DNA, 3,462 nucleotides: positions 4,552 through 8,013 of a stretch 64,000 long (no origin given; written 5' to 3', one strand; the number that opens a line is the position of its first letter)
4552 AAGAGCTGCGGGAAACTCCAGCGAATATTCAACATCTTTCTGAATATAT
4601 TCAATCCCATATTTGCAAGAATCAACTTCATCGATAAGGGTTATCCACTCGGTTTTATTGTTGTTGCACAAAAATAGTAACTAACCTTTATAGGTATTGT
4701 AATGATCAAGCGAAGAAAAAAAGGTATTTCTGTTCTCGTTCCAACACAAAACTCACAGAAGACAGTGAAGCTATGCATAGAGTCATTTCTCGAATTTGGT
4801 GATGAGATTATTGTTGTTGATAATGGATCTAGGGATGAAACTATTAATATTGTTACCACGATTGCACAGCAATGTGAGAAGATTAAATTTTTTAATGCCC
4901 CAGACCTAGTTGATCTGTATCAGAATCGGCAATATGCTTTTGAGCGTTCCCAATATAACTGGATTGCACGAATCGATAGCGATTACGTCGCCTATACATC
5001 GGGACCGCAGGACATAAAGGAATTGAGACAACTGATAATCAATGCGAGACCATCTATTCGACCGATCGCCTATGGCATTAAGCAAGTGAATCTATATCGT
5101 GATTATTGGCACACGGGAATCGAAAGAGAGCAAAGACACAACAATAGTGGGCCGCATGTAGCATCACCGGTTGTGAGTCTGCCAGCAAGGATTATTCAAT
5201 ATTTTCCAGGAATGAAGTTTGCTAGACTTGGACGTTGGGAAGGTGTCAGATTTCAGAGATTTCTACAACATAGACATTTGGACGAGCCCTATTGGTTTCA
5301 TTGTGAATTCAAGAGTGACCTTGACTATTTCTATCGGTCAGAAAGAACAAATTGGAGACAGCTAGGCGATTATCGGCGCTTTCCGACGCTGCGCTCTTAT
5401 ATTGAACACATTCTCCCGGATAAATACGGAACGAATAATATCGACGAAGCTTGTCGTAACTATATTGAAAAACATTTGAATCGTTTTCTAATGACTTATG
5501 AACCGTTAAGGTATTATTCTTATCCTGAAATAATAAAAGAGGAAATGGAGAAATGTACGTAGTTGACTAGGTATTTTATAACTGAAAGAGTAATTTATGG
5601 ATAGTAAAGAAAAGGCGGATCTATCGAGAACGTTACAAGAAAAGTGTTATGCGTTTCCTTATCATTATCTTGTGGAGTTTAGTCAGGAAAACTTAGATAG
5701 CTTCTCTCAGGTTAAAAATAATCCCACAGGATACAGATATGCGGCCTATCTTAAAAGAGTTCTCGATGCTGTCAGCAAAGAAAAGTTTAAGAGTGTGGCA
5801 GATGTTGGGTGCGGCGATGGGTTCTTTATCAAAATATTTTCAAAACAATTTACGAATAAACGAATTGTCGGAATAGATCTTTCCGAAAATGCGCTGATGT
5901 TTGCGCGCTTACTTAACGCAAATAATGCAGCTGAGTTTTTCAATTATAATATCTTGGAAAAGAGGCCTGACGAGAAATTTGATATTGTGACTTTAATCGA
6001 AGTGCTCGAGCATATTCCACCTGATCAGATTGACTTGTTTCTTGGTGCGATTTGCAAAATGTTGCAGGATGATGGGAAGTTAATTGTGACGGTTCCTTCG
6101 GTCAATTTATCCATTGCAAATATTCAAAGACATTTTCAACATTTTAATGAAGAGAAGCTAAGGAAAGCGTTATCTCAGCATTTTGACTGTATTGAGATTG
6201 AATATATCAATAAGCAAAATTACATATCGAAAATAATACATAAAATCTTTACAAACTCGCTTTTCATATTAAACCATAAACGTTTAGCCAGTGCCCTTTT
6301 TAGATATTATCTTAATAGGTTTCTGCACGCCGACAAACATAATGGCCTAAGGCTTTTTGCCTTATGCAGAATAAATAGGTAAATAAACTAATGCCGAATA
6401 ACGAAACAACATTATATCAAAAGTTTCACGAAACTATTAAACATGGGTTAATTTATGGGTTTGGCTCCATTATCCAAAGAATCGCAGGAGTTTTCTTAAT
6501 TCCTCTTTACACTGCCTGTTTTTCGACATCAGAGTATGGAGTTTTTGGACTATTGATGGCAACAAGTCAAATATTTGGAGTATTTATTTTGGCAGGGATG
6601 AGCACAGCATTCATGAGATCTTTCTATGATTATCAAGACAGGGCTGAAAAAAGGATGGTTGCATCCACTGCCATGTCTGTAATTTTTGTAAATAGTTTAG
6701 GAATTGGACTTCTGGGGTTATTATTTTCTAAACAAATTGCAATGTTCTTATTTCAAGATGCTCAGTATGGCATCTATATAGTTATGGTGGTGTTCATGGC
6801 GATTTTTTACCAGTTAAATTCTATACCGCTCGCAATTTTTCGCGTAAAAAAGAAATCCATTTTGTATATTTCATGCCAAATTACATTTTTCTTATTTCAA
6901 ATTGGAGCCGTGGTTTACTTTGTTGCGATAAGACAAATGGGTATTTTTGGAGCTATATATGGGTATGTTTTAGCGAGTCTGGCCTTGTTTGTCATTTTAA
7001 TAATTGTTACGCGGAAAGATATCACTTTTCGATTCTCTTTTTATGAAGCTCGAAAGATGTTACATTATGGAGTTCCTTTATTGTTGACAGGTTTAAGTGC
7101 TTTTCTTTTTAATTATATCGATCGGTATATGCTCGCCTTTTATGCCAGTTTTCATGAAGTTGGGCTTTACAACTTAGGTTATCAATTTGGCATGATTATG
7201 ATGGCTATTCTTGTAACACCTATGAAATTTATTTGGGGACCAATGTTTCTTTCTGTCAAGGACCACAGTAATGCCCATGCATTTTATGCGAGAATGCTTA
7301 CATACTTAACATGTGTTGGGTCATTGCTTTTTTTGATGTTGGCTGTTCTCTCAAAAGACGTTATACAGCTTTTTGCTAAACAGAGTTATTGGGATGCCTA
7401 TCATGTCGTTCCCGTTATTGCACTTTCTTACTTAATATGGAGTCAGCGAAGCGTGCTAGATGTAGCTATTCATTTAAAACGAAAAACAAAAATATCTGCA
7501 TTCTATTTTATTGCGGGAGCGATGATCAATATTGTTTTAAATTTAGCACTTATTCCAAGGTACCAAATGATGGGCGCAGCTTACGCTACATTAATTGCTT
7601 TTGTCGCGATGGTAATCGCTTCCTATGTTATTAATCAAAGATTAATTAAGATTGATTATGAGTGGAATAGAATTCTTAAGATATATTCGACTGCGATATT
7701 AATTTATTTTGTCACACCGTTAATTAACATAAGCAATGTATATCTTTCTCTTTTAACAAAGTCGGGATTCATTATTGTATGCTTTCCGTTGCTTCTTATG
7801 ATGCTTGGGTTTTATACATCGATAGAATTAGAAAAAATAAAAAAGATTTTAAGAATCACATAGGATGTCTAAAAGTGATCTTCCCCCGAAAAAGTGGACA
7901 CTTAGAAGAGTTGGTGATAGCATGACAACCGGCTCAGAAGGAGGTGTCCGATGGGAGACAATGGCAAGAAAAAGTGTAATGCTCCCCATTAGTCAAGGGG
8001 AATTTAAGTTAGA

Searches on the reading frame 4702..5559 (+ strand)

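Call 5: search_protein_families(library=pfam, proteins=[window:4702-5559:+], max_evalue=0.01)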
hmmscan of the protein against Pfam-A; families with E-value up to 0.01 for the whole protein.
window:4702-5559:+ (286 aa): 3 families
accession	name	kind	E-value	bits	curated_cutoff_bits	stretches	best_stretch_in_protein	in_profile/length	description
PF00535.33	Glycos_transf_2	-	6e-17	62.5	23.3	1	10-97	1-91/168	Glycosyl transferase family 2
PF13641.12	Glyco_tranf_2_3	-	0.0012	19.3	27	1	9-137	3-132/230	Glycosyltransferase like family 2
PF10111.15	Glyco_tranf_2_2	-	0.0067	16.4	27.3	1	11-95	2-92/276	Glycosyltransferase like family 2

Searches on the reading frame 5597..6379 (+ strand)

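Call 5: search_protein_families(library=pfam, proteins=[window:5597-6379:+], max_evalue=0.01)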
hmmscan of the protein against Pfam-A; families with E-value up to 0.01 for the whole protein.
window:5597-6379:+ (261 aa): 13 families
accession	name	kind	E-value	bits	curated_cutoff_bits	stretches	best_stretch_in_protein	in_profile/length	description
PF13489.12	Methyltransf_23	-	2.1e-17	63.8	27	1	47-192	8-154/164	Methyltransferase domain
PF13649.12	Methyltransf_25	-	9e-16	58.8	27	1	67-160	1-97/97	Methyltransferase domain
PF08242.18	Methyltransf_12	-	1.6e-15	58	30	1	69-162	2-98/98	Methyltransferase domain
PF08241.18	Methyltransf_11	-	5.9e-15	56.1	21.2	1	69-164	2-95/95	Methyltransferase domain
PF13847.12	Methyltransf_31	-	9e-15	55.1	27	1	65-186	5-116/145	Methyltransferase domain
PF05175.20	MTS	-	1.7e-08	34.7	23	1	56-182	24-156/170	Methyltransferase small domain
PF02353.26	CMAS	-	9.5e-08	32.1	27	1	52-165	51-165/273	Mycolic acid cyclopropane synthetase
PF08003.17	Methyltransf_9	-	4.4e-07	29.6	23.8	1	46-166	98-219/315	Protein of unknown function (DUF1698)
PF01728.25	FtsJ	-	3.6e-06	27.5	24.1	1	56-129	13-85/181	FtsJ-like methyltransferase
PF06325.19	PrmA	-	6.5e-06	26.3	22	1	55-163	154-257/296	Ribosomal protein L11 methyltransferase (PrmA)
PF00891.24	Methyltransf_2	-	3.5e-05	23.7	22.3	1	51-164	50-164/210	O-methyltransferase domain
PF05401.17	NodS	-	0.00026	21.3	24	1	60-167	40-147/201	Nodulation protein S (NodS)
PF13679.12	Methyltransf_32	-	0.0008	19.8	27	1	47-109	8-75/143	Methyltransferase domain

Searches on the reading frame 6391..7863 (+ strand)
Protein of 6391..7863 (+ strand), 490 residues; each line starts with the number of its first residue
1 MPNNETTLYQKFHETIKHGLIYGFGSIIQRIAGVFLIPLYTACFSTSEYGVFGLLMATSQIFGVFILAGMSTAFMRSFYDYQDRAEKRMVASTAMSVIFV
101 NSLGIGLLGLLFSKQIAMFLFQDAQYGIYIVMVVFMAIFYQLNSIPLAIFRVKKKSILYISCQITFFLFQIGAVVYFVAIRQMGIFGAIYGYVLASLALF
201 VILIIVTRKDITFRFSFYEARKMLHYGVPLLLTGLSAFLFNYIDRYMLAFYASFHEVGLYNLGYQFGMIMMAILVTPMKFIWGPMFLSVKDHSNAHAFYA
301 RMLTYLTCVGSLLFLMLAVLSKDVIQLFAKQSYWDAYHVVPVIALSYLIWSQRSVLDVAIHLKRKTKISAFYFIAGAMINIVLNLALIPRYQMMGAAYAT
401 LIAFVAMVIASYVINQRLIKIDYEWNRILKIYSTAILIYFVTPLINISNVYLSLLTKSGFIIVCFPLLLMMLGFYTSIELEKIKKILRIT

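Call 5: search_protein_families(library=pfam, proteins=[window:6391-7860:+], max_evalue=0.01)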
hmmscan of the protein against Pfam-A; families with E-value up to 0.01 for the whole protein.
window:6391-7860:+ (490 aa): 3 families
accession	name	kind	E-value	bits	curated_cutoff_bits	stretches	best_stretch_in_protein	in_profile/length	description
PF13440.11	Polysacc_synt_3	-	6e-20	72.1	23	1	45-333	7-288/293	Polysaccharide biosynthesis protein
PF01943.22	Polysacc_synt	-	2.8e-16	60.2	28.2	1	20-286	6-270/274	Polysaccharide biosynthesis protein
PF03023.19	MurJ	-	0.0013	17.9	27.4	1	67-461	30-441/451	Lipid II flippase MurJ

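Call 15: find_encoding_contigs(protein=window:6391-7863:+, flank=4000, max_places=10)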
Protein window:6391-7863:+ (490 aa): 2 contigs read that carry it; 2 places shown.
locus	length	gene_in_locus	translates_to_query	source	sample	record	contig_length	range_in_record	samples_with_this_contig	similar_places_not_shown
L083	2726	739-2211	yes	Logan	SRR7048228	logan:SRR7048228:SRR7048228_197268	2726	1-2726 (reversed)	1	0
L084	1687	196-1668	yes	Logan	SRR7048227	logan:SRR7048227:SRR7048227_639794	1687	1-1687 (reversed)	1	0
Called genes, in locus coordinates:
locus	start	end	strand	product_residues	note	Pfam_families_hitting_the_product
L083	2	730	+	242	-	?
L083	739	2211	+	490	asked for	PF01943:Polysacc_synt, PF13440:Polysacc_synt_3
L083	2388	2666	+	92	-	-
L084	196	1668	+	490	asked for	PF01943:Polysacc_synt, PF13440:Polysacc_synt_3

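Call 31: search_protein_families(library=ncbifam, proteins=[window:6391-7860:+], max_evalue=0.001)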
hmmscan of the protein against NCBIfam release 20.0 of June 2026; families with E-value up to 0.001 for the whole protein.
window:6391-7860:+ (490 aa): 2 families
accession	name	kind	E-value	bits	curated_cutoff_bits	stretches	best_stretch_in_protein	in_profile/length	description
NF050818.1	PolSacchBiosHfsF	equivalog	4.8e-20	72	700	1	26-470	13-458/468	polysaccharide biosynthesis protein HfsF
TIGR01695.1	murJ_mviN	equivalog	0.00091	18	235.55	0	64-486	53-501/506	murein biosynthesis integral membrane protein MurJ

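Call 36: find_homologous_proteins(query=window:6391-7860:+, max_evalue=1e-30)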
Query window:6391-7860:+ (490 aa): 114 proteins with E <= 1e-30 among 8000 candidates.
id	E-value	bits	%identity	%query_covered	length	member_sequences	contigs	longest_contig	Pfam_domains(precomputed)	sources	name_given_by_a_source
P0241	0.0e+0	1041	100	100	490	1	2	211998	PF01943.23,PF13440.12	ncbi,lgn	-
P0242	4.1e-147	509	49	99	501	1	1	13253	PF01943.23,PF13440.12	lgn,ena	-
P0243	2.5e-145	503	48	99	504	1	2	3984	PF01943.23,PF13440.12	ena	-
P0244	1.8e-144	501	48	99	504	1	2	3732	PF01943.23,PF13440.12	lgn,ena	-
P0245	2.4e-138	480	49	99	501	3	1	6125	PF01943.23,PF13440.12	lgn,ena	-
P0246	7.6e-134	466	45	99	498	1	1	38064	PF01943.23,PF13440.12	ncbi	-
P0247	6.2e-133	463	47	99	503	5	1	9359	PF01943.23,PF13440.12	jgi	-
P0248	8.8e-130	452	47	99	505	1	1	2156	PF01943.23,PF13440.12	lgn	-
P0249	1.7e-129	451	46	99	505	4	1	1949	PF01943.23,PF13440.12,PF03023.20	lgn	-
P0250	9.6e-126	439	45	98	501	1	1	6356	PF01943.23,PF13440.12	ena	-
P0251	4.7e-124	433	44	99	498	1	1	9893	PF01943.23,PF13440.12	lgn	-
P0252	5.4e-124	433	45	99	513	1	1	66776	PF01943.23,PF13440.12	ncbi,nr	ncbi:MAG: oligosaccharide flippase family protein [Chloroflexi bacterium]|nr:oligosaccharide flippas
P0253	6.6e-124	433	44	99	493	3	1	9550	PF01943.23,PF13440.12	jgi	jgi:O-antigen/teichoic acid export membrane protein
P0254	2.5e-123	431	43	99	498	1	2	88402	PF01943.23,PF13440.12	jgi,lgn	-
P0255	1.4e-121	425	43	99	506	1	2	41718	PF01943.23,PF13440.12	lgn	-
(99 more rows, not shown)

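Call 38: find_encoding_contigs(protein=P0242, flank=5000, max_places=3)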
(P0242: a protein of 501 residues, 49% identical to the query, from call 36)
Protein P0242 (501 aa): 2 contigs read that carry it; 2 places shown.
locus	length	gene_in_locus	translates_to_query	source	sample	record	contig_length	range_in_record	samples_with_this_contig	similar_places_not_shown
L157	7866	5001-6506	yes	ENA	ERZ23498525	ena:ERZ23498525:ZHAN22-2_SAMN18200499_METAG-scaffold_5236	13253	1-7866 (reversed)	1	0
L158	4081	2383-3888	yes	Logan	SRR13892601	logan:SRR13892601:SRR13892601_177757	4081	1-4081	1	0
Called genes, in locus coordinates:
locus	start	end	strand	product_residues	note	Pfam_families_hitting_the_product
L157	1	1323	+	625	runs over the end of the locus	PF13489:Methyltransf_23, PF08241:Methyltransf_11, PF08242:Methyltransf_12, PF13649:Methyltransf_25, PF13847:Methyltransf_31 (weak), PF13489:Methyltransf_23, PF13847:Methyltransf_31 (weak), PF08241:Methyltransf_11 (weak), +2 more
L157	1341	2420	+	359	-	PF00483:NTP_transferase, PF12804:NTP_transf_3 (weak), PF25084:LbH_EIF2B (weak), PF00132:Hexapep (weak), PF25087:GMPPB_C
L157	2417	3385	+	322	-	PF01073:3Beta_HSD, PF01370:Epimerase, PF02719:Polysacc_synt_2, PF04321:RmlD_sub_bind, PF16363:GDP_Man_Dehyd, PF07993:NAD_binding_4, PF13460:NAD_binding_10 (weak)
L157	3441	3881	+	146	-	PF05523:FdtA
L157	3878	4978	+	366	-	PF01041:DegT_DnrJ_EryC1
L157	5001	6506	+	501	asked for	PF01943:Polysacc_synt, PF13440:Polysacc_synt_3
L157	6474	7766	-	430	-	PF03721:UDPG_MGDP_dh_N, PF00984:UDPG_MGDP_dh, PF03720:UDPG_MGDP_dh_C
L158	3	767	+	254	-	?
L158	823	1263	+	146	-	PF05523:FdtA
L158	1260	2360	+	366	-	PF01041:DegT_DnrJ_EryC1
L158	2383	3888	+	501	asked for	PF01943:Polysacc_synt, PF13440:Polysacc_synt_3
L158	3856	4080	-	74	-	?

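Call 39: find_encoding_contigs(protein=P0246, flank=5000, max_places=3)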
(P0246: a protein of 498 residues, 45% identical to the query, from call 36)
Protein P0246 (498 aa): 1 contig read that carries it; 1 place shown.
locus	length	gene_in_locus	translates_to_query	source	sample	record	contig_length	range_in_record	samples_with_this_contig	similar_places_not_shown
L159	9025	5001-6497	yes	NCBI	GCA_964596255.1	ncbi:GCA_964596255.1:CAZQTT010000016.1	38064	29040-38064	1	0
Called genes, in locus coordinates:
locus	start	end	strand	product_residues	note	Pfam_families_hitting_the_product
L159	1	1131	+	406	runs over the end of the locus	PF13439:Glyco_transf_4, PF13579:Glyco_trans_4_4, PF00534:Glycos_transf_1, PF13692:Glyco_trans_1_4, PF13524:Glyco_trans_1_2 (weak)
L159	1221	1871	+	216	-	-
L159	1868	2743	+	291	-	PF00535:Glycos_transf_2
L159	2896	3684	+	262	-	PF05401:NodS, PF02353:CMAS, PF13489:Methyltransf_23, PF05175:MTS, PF13847:Methyltransf_31, PF08241:Methyltransf_11, PF08242:Methyltransf_12, PF13649:Methyltransf_25, +4 more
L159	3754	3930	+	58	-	PF01527:HTH_Tnp_1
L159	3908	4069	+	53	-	-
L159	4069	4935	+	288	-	PF13276:HTH_21, PF00665:rve, PF13683:rve_3, PF13333:rve_2 (weak)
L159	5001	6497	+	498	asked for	PF01943:Polysacc_synt, PF13440:Polysacc_synt_3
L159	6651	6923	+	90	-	-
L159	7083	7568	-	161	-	PF13011:LZ_Tnp_IS481 (weak), PF13384:HTH_23, PF13518:HTH_28 (weak), PF13551:HTH_29, PF13565:HTH_32, PF13592:HTH_33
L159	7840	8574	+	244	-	-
